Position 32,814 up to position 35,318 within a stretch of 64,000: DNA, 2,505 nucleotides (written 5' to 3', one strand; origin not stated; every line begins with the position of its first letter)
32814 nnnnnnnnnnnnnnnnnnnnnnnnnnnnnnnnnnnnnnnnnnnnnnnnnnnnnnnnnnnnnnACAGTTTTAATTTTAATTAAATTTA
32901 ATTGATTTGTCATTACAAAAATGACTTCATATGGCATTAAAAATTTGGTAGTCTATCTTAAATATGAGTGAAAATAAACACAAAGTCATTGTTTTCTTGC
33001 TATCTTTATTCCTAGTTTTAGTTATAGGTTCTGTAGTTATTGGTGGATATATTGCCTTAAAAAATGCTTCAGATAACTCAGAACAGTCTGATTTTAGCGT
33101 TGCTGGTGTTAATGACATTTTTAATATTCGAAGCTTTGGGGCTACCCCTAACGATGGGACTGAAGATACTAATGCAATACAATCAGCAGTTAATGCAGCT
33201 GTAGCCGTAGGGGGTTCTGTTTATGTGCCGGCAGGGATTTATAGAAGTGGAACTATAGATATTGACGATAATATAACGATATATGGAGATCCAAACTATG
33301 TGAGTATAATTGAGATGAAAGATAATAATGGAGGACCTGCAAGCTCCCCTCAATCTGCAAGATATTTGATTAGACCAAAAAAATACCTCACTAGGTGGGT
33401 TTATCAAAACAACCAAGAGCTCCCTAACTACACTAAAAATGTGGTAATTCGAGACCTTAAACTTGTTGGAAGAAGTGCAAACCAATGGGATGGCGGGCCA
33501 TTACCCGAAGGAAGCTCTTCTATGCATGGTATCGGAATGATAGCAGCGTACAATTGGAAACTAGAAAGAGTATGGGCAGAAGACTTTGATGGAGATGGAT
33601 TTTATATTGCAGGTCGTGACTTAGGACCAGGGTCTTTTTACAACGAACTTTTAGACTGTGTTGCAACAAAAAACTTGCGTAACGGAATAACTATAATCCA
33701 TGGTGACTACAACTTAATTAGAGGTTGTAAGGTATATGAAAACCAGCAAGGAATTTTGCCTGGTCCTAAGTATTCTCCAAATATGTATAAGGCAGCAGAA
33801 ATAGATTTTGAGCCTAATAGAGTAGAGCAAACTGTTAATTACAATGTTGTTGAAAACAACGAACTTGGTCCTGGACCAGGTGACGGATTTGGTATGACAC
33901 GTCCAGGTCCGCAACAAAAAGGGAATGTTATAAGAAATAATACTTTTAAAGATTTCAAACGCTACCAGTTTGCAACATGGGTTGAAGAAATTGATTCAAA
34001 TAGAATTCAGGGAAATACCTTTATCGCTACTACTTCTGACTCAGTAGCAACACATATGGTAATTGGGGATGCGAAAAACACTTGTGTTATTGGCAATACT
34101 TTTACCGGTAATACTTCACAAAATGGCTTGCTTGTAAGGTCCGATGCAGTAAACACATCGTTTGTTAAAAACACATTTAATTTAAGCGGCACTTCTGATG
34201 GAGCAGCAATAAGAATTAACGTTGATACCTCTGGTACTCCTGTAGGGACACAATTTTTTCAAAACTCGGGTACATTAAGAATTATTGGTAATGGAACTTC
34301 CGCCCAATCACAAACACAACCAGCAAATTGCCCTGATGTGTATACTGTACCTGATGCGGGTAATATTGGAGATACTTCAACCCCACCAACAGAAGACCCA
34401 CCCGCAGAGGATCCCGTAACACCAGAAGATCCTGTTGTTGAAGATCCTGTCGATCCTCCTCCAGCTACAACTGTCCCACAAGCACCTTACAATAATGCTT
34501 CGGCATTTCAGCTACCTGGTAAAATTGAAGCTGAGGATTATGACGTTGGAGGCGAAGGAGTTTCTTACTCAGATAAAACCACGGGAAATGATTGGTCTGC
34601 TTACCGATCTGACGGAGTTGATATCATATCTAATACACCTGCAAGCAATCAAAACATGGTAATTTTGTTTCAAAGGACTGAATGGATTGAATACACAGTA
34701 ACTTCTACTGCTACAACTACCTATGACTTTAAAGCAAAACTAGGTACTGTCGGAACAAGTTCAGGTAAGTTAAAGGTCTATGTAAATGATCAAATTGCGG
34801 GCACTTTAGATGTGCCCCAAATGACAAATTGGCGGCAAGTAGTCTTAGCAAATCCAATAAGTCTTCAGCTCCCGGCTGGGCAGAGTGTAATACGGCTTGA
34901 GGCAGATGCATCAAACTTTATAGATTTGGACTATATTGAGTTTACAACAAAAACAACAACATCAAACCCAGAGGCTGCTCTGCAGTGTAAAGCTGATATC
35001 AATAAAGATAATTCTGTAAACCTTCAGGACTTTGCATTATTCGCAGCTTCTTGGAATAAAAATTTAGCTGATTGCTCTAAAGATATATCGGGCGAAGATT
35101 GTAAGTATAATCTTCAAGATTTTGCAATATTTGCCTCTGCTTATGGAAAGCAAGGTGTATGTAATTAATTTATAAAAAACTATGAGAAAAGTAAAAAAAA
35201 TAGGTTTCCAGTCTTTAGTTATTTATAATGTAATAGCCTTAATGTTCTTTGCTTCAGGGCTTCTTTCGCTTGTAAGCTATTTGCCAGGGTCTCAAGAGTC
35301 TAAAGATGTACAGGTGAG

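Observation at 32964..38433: Candidate cohesin-dockerin (mini-cellulosome-like) cassette: two dockerin-tagged CBM6 enzymes followed by a small cohesin-like protein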

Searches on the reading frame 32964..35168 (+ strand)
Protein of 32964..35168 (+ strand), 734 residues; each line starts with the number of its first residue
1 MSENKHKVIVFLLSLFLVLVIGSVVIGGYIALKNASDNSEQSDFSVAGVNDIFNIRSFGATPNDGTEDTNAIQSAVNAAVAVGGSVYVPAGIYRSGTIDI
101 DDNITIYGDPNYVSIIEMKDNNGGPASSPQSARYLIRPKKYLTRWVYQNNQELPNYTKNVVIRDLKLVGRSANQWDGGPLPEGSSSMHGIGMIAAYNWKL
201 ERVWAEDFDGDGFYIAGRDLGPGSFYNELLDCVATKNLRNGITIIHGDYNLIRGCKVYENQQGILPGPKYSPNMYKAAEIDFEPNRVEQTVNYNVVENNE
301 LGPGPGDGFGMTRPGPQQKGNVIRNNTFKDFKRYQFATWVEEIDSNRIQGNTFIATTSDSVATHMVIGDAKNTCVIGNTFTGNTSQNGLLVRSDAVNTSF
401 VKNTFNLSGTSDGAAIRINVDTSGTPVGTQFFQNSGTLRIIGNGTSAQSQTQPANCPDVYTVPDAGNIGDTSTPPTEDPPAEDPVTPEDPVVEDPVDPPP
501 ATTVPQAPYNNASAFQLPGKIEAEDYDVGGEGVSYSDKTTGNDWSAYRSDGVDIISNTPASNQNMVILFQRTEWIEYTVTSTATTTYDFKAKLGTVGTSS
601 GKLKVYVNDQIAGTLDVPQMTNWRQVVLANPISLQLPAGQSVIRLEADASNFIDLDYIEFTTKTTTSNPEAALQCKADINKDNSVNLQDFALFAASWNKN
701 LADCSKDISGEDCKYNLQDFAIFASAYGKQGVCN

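Call 3: search_protein_families(library=pfam, proteins=[window:32964-35168:+], max_evalue=1)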
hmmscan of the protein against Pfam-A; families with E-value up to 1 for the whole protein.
window:32964-35168:+ (734 aa): 6 families
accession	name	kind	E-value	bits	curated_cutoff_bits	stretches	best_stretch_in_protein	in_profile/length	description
PF12708.12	Pect-lyase_RHGA_epim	-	8.1e-14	52.4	27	1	52-162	1-107/213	Rhamnogalacturonase A/epimerase, pectate lyase-like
PF03422.21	CBM_6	-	8e-11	42.8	28.9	1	549-661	8-124/125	Carbohydrate binding module (family 6)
PF13229.12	Beta_helix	-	4.7e-09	36.5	25.9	2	189-329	2-111/158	Right handed beta helix region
PF05048.19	NosD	-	5.7e-05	23.1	23.6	2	318-406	90-171/212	Periplasmic copper-binding protein (NosD)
PF22815.2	CatAgl_D1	-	0.018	15.5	27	1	560-624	34-100/159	Alpha-1,3-glucanase catalytic domain D1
PF18099.7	CBM_35_2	-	0.034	14.7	23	1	552-657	5-109/112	Carbohydrate binding module (family 35)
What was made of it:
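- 32964..35168 (+): P1, 734 aa: N-terminal hydrophobic segment, right-handed beta-helix domain, Pro/Asp/Glu-rich linker, one CBM6 and a dockerin-like tail. Pfam PF12708 8.1e-14, PF13229 4.7e-9, PF03422 8e-11 (call 3).
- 33117..34313 (+): P1 beta-helix catalytic-type region (aa ~52-450). Pfam stretches 52-162 (PF12708), 189-329 (Beta_helix) and 318-406 (NosD) (call 3).
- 34608..34946 (+): P1 CBM6 (aa 549-661). Pfam CBM_6 8e-11 (call 3).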

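Call 4: search_protein_families(library=ncbifam, proteins=[window:32964-35168:+], max_evalue=1)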
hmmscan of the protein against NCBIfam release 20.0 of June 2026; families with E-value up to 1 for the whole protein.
window:32964-35168:+ (734 aa): 6 families
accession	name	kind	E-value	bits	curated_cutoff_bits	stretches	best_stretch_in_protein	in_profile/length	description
NF049898.1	RhamgalacuronBT4146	equivalog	6.2e-09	35.1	500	1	55-109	1-56/445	rhamnogalacturonidase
NF049892.1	AlphdgalacturondseBT4155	equivalog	1.9e-06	26.9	800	1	51-121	49-118/454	alpha-d-galacturonidase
NF041540.1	dockerin_GC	domain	0.00011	22.5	29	1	675-727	1-63/67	GC-type dockerin domain-anchored protein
TIGR03808.1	RR_plus_rpt_1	equivalog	0.0019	16.9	120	1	57-107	42-92/455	TIGR03808 family TAT-translocated repetitive protein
NF049899.1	RhamgalacuronBT4153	equivalog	0.008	14.9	650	1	41-103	35-98/432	rhamnogalacturonidase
TIGR03804.1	para_beta_helix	repeat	0.012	15.2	19.45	1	223-261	6-43/44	parallel beta-helix repeat protein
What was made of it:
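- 34986..35165 (+): P1 dockerin-like module (aa 675-734): canonical loop 1 at 34995-35030, degenerate loop 2 at 35082-35120, Cys at 675/704/713/733. NCBIfam dockerin_GC 1.1e-4, 22.5 bits against a cutoff of 29, covering positions 1-63 of 67 (call 4).
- The sub-threshold dockerin_GC matches cover the full model length in both proteins (call 4). All direct curated-HMM hits for the window proteins are below cutoff (calls 3, 4).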

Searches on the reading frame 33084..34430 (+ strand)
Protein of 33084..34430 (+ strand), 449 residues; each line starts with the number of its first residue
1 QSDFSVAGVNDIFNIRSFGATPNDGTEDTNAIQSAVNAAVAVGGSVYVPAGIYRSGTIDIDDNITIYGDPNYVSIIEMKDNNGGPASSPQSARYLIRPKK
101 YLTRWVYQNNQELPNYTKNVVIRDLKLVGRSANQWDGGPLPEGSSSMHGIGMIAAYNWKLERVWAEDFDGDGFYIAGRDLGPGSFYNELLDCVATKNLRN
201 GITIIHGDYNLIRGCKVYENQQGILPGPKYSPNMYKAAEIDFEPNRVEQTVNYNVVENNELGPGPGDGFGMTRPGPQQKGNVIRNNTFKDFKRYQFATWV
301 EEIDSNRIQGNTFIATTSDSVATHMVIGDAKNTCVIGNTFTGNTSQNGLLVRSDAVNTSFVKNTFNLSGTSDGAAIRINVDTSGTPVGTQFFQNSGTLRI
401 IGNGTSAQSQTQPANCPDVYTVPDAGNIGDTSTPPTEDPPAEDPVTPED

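Call 52: search_solved_structures(query=window:33084-34430:+, max_evalue=1)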
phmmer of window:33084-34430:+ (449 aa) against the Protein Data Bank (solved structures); distinct sequences matched with E-value up to 1: 8.
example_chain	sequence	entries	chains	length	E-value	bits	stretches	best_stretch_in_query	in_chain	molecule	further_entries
5zru_A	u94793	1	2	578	2.7e-05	26.2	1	13-58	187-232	Alpha-1,3-glucanase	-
5olp_A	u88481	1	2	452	8.3e-05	24.6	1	13-69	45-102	Pectate lyase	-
2pyg_A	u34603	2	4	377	0.00019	23.4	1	13-57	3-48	Poly(beta-D-mannuronate) C5 epimerase 4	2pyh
2uve_A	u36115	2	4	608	0.0002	23.3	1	11-131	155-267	EXOPOLYGALACTURONASE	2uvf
1h80_A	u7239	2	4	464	0.0022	19.8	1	15-68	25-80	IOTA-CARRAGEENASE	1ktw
3lmw_A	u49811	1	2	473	0.0023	19.8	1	15-68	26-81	Iota-carrageenase, CgiA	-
3tee_A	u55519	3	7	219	0.049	15.4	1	33-76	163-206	Flagella basal body P-ring formation protein flgA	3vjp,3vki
9ozd_A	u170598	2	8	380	0.071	14.9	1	13-69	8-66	Polysaccharide lyase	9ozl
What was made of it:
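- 32964..35168 (+): The beta-helix N-terminal cap matches GH87 alpha-1,3-glucanase, a pectate lyase, the AlgE4 epimerase, an exopolygalacturonase and iota-carrageenase in PDB at E 3e-5 to 2e-3 (call 52), so the substrate is undetermined.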

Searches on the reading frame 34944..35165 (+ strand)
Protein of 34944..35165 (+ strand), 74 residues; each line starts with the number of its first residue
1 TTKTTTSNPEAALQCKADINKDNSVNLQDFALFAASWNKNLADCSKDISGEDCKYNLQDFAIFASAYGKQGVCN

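Call 6: search_solved_structures(query=window:34944-35165:+, max_evalue=10, show_alignments=3)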
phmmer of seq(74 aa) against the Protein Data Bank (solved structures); distinct sequences matched with E-value up to 10: 13.
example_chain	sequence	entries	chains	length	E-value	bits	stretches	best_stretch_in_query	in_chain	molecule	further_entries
2y3n_B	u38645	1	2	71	0.0072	19.7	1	14-69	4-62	CELLULOSOMAL FAMILY-48 PROCESSIVE GLYCOSIDE HYDROLASE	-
2b59_B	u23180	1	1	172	0.033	17.6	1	5-62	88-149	Cellulosomal scaffolding protein A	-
5nrk_B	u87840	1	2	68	0.058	16.9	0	17-44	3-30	DocCel5: Type I dockerin repeat domain from A. cellulolyticus family 5 endoglucanase WP_01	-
5nrm_B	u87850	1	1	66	0.076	16.5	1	17-33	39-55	DocCel5: Type I dockerin repeat domain from A. cellulolyticus family 5 endoglucanase WP_01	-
2sas_A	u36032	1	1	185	0.091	16.2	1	13-46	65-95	SARCOPLASMIC CALCIUM-BINDING PROTEIN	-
3kcp_A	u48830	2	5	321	0.15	15.5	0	5-38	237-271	Cellulosomal-scaffolding protein A | Cellulosome anchoring protein cohesin region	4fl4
4u3s_B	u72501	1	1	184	0.18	15.3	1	6-43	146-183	Cellulosomal scaffoldin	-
5g5d_B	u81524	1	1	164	0.3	14.6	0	6-62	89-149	CELLULOSOMAL-SCAFFOLDING PROTEIN A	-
4wi0_B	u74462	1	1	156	0.45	14.1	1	5-40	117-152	Cellulosomal scaffoldin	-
2jnx_A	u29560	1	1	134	0.49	13.9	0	17-58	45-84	Calcium binding protein 2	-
6t58_A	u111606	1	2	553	0.59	13.7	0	13-35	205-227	Cellular tumor antigen p53,Protein S100-A4,Protein S100-A4,Annexin A2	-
4fl4_A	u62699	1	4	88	0.62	13.6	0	3-33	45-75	Glycoside hydrolase family 9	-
9hdd_A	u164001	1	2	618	0.77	13.3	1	10-51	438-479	Protein SLA2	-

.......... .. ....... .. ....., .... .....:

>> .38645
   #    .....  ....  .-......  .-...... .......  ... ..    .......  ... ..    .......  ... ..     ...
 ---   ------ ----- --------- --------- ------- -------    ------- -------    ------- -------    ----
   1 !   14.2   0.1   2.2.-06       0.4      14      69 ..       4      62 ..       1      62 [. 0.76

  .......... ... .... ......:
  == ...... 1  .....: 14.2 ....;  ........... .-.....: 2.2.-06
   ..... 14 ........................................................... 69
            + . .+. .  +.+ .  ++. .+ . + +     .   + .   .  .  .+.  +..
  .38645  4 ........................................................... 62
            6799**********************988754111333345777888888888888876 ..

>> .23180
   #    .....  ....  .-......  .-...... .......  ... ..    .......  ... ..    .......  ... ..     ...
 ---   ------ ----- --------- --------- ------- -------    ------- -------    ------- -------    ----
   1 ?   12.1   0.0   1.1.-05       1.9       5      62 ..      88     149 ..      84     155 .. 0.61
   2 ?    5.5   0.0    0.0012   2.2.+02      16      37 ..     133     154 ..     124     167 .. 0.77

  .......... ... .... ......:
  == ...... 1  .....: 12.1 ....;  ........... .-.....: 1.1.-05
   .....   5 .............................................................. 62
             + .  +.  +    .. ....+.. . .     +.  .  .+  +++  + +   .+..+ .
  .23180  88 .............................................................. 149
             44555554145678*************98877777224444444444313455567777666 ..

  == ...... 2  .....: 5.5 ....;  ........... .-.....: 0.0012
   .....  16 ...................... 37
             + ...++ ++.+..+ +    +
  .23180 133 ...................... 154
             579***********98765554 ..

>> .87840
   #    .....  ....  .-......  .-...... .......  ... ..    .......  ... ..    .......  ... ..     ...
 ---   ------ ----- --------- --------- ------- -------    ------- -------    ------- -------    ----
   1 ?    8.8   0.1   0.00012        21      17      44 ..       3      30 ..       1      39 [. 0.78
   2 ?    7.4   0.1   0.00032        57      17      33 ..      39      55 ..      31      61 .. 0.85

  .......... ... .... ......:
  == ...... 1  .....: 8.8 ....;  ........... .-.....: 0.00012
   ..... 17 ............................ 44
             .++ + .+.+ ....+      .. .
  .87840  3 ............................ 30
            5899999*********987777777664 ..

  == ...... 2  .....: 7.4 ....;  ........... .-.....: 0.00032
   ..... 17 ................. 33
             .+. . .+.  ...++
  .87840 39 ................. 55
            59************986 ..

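Call 50: find_homologous_proteins(query=A4, max_evalue=0.001)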
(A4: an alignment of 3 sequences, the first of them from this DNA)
Query A4 (3 sequences): 5 candidates shared short words with the query, none scored E <= 0.001.

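Call 51: search_solved_structures(query=A4, max_evalue=10, show_alignments=2)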
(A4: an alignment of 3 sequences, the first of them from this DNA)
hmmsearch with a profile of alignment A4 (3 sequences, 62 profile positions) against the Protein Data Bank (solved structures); distinct sequences matched with E-value up to 10: 24.
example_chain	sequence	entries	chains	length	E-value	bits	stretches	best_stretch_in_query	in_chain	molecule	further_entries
4wi0_B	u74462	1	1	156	0.00016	25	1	7-58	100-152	Cellulosomal scaffoldin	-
2sas_A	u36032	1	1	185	0.00022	24.5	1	4-35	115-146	SARCOPLASMIC CALCIUM-BINDING PROTEIN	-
2y3n_B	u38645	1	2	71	0.00062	23.1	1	2-58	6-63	CELLULOSOMAL FAMILY-48 PROCESSIVE GLYCOSIDE HYDROLASE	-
2b59_B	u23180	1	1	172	0.0033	20.7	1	4-56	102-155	Cellulosomal scaffolding protein A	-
4u3s_B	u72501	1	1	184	0.0055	20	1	7-58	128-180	Cellulosomal scaffoldin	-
5nrm_B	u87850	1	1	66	0.0065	19.8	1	4-51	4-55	DocCel5: Type I dockerin repeat domain from A. cellulolyticus family 5 endoglucanase WP_01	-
5nrk_B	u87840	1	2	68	0.0094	19.3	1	4-51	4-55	DocCel5: Type I dockerin repeat domain from A. cellulolyticus family 5 endoglucanase WP_01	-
3kcp_A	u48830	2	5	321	0.013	18.8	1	4-56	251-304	Cellulosomal-scaffolding protein A | Cellulosome anchoring protein cohesin region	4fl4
2jnx_A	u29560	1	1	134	0.021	18.2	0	4-56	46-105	Calcium binding protein 2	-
5g5d_B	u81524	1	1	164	0.032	17.6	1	5-56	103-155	CELLULOSOMAL-SCAFFOLDING PROTEIN A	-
2vn5_B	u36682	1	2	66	0.12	15.8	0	4-21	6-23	ENDOGLUCANASE A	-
1q80_A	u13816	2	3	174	0.15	15.4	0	3-27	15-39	Sarcoplasmic calcium-binding protein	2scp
4fl4_A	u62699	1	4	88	0.16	15.3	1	4-51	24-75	Glycoside hydrolase family 9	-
3pmd_A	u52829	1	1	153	0.46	13.9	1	25-58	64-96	Conserved domain protein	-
2yik_A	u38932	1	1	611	0.54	13.6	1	4-50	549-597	ENDOGLUCANASE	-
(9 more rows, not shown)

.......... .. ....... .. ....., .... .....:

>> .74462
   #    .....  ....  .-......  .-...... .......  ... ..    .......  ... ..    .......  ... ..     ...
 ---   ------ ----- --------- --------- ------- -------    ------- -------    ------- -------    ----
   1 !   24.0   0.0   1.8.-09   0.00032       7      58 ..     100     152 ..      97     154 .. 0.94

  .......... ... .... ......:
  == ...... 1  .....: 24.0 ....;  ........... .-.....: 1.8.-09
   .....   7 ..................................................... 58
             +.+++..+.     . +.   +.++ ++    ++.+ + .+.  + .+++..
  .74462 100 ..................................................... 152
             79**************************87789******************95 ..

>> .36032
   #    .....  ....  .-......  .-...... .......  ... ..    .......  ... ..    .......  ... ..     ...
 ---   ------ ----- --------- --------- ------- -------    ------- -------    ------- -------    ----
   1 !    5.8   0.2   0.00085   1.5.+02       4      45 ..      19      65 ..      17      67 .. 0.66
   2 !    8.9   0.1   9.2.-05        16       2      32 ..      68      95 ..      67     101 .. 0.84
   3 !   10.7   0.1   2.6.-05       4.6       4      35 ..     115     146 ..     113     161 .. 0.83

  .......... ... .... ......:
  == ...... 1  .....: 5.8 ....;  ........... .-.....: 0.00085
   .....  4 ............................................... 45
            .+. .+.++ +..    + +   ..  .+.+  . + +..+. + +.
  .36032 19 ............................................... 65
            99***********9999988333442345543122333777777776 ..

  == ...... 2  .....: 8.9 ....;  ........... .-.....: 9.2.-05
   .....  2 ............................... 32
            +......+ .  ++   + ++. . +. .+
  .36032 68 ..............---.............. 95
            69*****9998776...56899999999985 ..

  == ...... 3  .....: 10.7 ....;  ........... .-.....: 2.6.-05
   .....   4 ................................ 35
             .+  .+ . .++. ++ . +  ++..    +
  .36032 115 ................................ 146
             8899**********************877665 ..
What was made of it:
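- On Dockerin type I (Pfam PF00404): Some generic EF-hand proteins score similarly (call 51).
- Profile A4 hits solved dockerins across both repeats: 4wi0_B at 1.6e-4 and 2y3n_B at 6.2e-4, with 15 of 24 listed hits being dockerin-bearing chains (call 51). EF-hand proteins also appear among the profile's PDB hits, for example the sarcoplasmic Ca-binding protein at 2.2e-4 (call 51).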

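Call 64: find_related_loci(query=A4, collection=metagenome_contigs, flank=8000)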
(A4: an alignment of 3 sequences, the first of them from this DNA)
Query A4 (60 aa) in metagenome_contigs; peptide patterns used: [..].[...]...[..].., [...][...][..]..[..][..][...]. (x = any residue, [..] = any of these).
237 stretches matched a pattern; 6 encode a relative of the query (tblastn E <= 1e-3); 6 distinct loci.
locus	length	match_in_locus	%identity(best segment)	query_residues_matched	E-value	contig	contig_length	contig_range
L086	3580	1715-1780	68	2-23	2e-6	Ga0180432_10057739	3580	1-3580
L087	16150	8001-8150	35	3-53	5e-6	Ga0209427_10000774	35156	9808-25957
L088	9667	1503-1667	36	2-50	2e-5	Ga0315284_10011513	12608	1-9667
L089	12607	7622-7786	31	2-50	3e-5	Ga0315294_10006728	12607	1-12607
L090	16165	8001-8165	33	2-50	4e-5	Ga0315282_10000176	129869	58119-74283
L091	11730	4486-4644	36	2-53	4e-5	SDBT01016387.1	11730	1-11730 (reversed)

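Call 85: search_protein_families(library=pfam, proteins=[L086:950-1819:+, L087:6495-8162:+, L088:1374-2810:+, L091:376-4653:+, L090:7845-9308:+], max_evalue=0.01)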
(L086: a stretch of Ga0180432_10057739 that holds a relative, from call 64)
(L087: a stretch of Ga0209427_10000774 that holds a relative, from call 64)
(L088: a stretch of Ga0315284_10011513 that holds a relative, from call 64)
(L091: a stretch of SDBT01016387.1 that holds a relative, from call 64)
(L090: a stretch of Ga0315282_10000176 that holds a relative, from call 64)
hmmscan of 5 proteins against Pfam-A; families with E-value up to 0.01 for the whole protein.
L086:950-1819:+ (290 aa): 1 family
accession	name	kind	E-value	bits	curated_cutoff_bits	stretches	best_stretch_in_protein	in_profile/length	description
PF00404.24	Dockerin_1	-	3.2e-06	27.7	22.9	1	221-272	1-51/57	Dockerin type I domain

L087:6495-8162:+ (556 aa): 4 families
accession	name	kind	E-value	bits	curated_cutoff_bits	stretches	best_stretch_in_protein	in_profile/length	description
PF13229.12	Beta_helix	-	1.3e-17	64.3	25.9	1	205-341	8-144/158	Right handed beta helix region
PF08480.16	Disaggr_assoc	-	1.5e-09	38.5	22.6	1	409-464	142-194/194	Disaggregatase related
PF05048.19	NosD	-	1.2e-07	31.9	23.6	1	258-340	73-154/212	Periplasmic copper-binding protein (NosD)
PF00404.24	Dockerin_1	-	0.004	17.8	22.9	0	503-547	2-51/57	Dockerin type I domain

L088:1374-2810:+ (479 aa): 1 family
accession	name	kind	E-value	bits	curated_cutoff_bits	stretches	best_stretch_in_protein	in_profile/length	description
PF07470.19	Glyco_hydro_88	-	1.2e-07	31.5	26.6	1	141-350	21-221/352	Glycosyl Hydrolase Family 88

L091:376-4653:+ (1426 aa): 10 families
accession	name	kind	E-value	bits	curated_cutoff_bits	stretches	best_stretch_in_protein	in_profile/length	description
PF24517.2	CBM96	-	1.5e-50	171.7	26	2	833-1001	4-162/164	Carbohydrate-binding module family 96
PF17963.7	Big_9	-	5.1e-10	40.5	23.6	1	339-435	3-89/89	Bacterial Ig domain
PF16990.11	CBM_35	-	2.3e-09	38.1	28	1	441-557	1-117/121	Carbohydrate binding module (family 35)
PF13688.12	Reprolysin_5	-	4.8e-09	37.2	27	1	146-290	3-159/196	Metallo-peptidase family M12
PF13582.12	Reprolysin_3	-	3.7e-08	34.4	22.4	1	199-288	28-122/123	Metallo-peptidase family M12B Reprolysin-like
PF00754.31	F5_F8_type_C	-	1.2e-06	29.1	28.2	1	1108-1260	2-123/127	F5/8 type C domain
PF22633.2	F5_F8_type_C_2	-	4.4e-06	27.7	27.8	1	1143-1215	11-69/91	NedA-like, galactose-binding domain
PF17892.7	Cadherin_5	-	4.8e-05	23.6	26.5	1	353-436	18-97/98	Cadherin-like domain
PF00041.27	fn3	-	8.4e-05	23.1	25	0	739-825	2-82/84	Fibronectin type III domain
PF18573.7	BclA_C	-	0.0013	19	38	1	485-545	44-105/128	BclA C-terminal domain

L090:7845-9308:+ (488 aa): 1 family
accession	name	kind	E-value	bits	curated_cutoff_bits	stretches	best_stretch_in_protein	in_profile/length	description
PF07470.19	Glyco_hydro_88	-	1.2e-09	38.1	26.6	1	146-356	17-219/352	Glycosyl Hydrolase Family 88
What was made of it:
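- On Dockerin type I (Pfam PF00404): The nearest metagenomic relative of repeat 1 (L086) passes at 27.7 bits (call 85).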
